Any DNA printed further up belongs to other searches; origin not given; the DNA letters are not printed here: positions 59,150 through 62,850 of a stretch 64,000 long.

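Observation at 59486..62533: dosC and dosP are joined into one 1015-aa gene: globin sensor fused to the heme-PAS phosphodiesterase, cyclase domain missing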

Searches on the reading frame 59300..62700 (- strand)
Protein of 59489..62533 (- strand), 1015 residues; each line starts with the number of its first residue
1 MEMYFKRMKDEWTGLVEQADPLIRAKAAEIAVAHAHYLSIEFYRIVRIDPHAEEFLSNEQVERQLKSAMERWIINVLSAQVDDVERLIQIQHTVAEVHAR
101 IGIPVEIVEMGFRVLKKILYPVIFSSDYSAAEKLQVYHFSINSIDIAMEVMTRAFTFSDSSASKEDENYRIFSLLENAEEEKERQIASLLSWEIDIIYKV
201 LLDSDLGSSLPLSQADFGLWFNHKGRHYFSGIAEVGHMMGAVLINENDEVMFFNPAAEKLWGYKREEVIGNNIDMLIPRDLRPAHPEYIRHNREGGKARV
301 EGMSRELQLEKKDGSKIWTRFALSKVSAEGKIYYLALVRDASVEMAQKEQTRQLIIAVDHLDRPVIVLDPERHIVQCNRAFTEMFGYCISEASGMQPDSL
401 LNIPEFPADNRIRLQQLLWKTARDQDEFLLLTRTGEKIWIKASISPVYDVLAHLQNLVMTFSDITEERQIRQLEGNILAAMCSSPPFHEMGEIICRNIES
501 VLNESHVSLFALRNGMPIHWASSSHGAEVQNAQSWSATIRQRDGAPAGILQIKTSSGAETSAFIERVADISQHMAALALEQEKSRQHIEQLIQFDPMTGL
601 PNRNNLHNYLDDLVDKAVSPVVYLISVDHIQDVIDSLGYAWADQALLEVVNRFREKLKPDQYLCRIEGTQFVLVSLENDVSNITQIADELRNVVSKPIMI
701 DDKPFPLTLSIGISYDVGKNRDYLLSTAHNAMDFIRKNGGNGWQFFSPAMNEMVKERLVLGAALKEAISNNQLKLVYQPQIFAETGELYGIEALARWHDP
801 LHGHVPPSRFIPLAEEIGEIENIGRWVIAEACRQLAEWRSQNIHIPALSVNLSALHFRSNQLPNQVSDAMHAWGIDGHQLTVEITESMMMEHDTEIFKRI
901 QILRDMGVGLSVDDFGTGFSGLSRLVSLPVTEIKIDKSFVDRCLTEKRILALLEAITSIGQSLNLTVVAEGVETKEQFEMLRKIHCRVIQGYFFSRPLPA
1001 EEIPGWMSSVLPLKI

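Call 9: list_cluster_members(proteins=[window:59489-62533:-])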
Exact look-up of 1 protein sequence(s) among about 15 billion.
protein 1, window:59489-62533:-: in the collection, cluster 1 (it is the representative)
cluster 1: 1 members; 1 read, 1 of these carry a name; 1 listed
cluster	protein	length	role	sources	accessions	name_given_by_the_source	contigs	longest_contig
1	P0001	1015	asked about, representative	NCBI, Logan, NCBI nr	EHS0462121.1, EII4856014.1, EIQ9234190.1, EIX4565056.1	TPA: oxygen-sensing cyclic-di-GMP phosphodiesterase [Escherichia coli] | oxygen-sensing cyclic-di-GMP phosphodiesterase [Escherichia coli]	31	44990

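Call 10: find_encoding_contigs(protein=window:59489-62533:-, flank=10000, max_places=10)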
Protein window:59489-62533:- (1015 aa): 24 contigs read that carry it; 4 places shown.
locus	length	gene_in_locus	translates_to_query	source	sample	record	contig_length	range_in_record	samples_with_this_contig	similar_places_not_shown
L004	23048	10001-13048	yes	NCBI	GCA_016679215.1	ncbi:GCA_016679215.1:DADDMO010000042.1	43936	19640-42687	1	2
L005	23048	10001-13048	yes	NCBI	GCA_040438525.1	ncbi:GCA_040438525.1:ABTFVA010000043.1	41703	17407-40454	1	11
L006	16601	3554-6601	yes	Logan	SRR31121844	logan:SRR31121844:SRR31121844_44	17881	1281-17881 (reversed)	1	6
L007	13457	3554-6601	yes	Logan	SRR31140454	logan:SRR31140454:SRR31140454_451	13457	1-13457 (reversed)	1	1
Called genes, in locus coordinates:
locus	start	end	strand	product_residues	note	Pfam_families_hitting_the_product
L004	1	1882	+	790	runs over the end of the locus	PF07715:Plug (weak)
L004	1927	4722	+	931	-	PF00675:Peptidase_M16, PF05193:Peptidase_M16_C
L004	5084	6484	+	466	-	PF00282:Pyridoxal_deC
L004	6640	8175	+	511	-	PF13520:AA_permease_2, PF00324:AA_permease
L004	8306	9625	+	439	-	PF02638:GHL10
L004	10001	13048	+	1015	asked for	PF11563:Protoglobin, PF21118:DosC_2nd, PF00989:PAS, PF13426:PAS_9, PF00989:PAS, PF08448:PAS_4, PF13426:PAS_9, PF00990:GGDEF, +3 more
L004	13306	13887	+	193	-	PF01427:Peptidase_M15, PF02557:VanY (weak)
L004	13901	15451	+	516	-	PF00496:SBP_bac_5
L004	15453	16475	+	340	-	PF19300:BPD_transp_1_N, PF00528:BPD_transp_1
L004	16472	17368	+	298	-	PF12911:OppC_N, PF00528:BPD_transp_1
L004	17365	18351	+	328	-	PF00005:ABC_tran, PF13304:AAA_21 (faint), PF08352:oligo_HPY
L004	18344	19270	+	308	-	PF00005:ABC_tran, PF13401:AAA_22 (weak), PF13304:AAA_21 (faint), PF08352:oligo_HPY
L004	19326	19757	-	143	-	PF02566:OsmC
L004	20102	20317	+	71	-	PF10684:BDM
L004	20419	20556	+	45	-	PF08136:SRA_like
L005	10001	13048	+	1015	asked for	PF11563:Protoglobin, PF21118:DosC_2nd, PF00989:PAS, PF13426:PAS_9, PF00989:PAS, PF08448:PAS_4, PF13426:PAS_9, PF00990:GGDEF, +3 more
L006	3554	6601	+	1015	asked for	PF11563:Protoglobin, PF21118:DosC_2nd, PF00989:PAS, PF13426:PAS_9, PF00989:PAS, PF08448:PAS_4, PF13426:PAS_9, PF00990:GGDEF, +3 more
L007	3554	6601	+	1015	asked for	PF11563:Protoglobin, PF21118:DosC_2nd, PF00989:PAS, PF13426:PAS_9, PF00989:PAS, PF08448:PAS_4, PF13426:PAS_9, PF00990:GGDEF, +3 more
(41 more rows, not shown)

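Call 19: profile_search(protein=window:59489-62533:-)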
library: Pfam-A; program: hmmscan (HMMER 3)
A. the first sequence (1015 residues): domains with independent E <= 10: 20; with E <= 0.001: 10
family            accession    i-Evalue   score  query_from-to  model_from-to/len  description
EAL               PF00563.25    3.8e-69   233.1     763-997         3-236/236  EAL domain
DosC_2nd          PF21118.2     2.7e-27    95.6     180-251         1-70/110  DosC CZB-like middle domain
GGDEF             PF00990.26    3.1e-21    76.2     594-741         3-160/161  Diguanylate cyclase, GGDEF domain
PAS_9             PF13426.13    3.4e-13    50.2     241-340         4-100/103  PAS domain
PAS_9             PF13426.13    6.3e-11    42.9     365-466         4-103/103  PAS domain
Protoglobin       PF11563.14    1.7e-09    38.3      27-155        25-152/158  Protoglobin
PAS_4             PF08448.16    1.9e-09    38.2     358-469         1-110/110  PAS fold
PAS               PF00989.32    9.2e-09    35.8     241-340        14-112/113  PAS fold
PAS               PF00989.32    2.9e-08    34.2     358-464         7-113/113  PAS fold
PAS_8             PF13188.13    5.7e-06    26.5     357-408         6-54/65  PAS domain
PAS_3             PF08447.18     0.0035    18.0     375-450         2-78/89  PAS fold
PAS_3             PF08447.18     0.0038    17.9     251-335         2-85/89  PAS fold
PAS_7             PF12860.13     0.0049    17.4     358-469         1-112/115  PAS fold
PAS_8             PF13188.13     0.0072    16.6     241-279        13-53/65  PAS domain
GGDEF_GdpP        PF24898.2       0.092    13.5     660-741        37-114/126  Cyclic-di-AMP phosphodiesterase GdpP-like, GGDEF domain
PBV_CP            PF20816.2        0.14    11.3     846-922       244-322/515  Picobirnavirus, Capsid protein
PAS_4             PF08448.16       0.49    11.1     241-341         8-105/110  PAS fold
PAS_10            PF13596.12       0.66    11.1     239-301        10-71/106  PAS domain
Diguanyl_cycl_sen PF24820.1         2.7     8.4     237-325         4-95/109  Diguanylate cyclase-like sensor domain
PAS_GdpP          PF21370.4         3.2     8.7     239-276        14-49/90  Cyclic-di-AMP phosphodiesterase GdpP-like, PAS domain

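Call 68: predict_structure(alignment_id=A3)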
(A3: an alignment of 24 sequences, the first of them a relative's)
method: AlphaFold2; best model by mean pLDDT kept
length: 300 residues; sequences in the alignment: 24
mean_pLDDT: 67.0   pTM: 0.53
mean pLDDT of the five models: 67.0, 64.2, 61.5, 59.8, 50.2
residues with pLDDT >= 90: 24; 70-90: 143; 50-70: 50; < 50: 83
segments of 3 or more residues with pLDDT < 50: 159-186, 195-233, 290-300
pLDDT, mean of each block of 10 residues (from residue 1): 68 86 92 93 80 76 86 85 77 77 76 83 88 85 82 60 39 42 49 47 41 39 35 52 67 64 73 70 60 37
secondary structure, 60 per line:
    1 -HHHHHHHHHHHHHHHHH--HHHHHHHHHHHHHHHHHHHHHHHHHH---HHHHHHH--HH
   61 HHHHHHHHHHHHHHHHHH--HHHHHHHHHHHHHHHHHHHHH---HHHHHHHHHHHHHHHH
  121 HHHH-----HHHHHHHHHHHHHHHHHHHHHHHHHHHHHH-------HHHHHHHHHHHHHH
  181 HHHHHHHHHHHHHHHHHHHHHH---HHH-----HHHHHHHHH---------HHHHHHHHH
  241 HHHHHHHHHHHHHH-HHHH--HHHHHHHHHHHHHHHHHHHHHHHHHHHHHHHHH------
elements in order: H2-18 H21-46 H50-56 H59-78 H81-101 H105-124 H130-159 H167-202 H214-222 H232-254 H256-259 H262-294
